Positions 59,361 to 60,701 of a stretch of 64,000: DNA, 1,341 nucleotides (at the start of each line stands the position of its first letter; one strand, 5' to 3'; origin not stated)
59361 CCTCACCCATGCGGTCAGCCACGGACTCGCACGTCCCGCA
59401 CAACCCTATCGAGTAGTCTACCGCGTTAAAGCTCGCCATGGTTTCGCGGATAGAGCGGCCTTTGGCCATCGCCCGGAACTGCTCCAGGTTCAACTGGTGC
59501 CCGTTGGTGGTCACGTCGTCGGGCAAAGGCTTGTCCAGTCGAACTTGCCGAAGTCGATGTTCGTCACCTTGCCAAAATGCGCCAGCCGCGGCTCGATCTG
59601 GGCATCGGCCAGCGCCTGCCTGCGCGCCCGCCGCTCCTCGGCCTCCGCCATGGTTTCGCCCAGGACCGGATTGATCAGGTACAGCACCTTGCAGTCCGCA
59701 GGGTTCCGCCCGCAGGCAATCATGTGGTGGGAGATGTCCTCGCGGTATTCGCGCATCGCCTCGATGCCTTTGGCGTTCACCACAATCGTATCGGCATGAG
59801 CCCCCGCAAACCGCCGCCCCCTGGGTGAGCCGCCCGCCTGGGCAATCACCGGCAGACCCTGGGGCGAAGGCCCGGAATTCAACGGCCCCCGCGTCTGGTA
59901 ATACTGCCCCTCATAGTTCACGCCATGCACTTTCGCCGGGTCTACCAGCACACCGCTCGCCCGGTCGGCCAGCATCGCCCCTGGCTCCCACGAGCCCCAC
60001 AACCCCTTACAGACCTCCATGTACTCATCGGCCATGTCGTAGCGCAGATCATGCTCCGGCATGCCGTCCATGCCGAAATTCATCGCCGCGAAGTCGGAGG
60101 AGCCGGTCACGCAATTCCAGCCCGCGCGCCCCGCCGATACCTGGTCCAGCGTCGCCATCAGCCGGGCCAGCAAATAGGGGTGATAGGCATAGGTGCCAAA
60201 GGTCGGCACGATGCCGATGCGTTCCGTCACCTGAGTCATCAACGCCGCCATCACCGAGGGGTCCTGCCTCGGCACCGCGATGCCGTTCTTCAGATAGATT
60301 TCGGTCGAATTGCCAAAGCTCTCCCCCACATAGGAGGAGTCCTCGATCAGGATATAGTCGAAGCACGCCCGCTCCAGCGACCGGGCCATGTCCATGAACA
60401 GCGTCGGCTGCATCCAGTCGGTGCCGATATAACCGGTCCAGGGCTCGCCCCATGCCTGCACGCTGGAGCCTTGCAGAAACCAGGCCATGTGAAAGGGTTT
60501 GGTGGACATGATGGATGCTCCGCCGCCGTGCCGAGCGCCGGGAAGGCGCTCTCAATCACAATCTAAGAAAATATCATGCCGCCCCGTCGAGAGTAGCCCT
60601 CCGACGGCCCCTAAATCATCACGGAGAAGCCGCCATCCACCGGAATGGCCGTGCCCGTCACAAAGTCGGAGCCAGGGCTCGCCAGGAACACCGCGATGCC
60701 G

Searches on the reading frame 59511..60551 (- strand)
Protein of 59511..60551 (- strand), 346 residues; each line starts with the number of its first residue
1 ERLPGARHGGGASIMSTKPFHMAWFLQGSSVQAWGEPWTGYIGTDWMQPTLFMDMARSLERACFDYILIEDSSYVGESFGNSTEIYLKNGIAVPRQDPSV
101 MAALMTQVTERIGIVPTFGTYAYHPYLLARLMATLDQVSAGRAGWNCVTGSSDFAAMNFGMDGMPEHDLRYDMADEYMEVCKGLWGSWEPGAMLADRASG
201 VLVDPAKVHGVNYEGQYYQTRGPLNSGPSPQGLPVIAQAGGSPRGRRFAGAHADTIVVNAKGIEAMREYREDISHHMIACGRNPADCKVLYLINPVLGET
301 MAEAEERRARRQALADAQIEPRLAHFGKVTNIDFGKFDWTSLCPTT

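Call 71: search_protein_families(library=pfam, max_evalue=0.00001, proteins=[window:59511-60551:-])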
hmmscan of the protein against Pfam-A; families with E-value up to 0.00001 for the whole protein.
window:59511-60551:- (346 aa): 1 family
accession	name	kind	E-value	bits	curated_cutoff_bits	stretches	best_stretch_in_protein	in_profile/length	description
PF00296.26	Bac_luciferase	-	6.5e-39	134.6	27.9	1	51-314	24-245/314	Luciferase-like monooxygenase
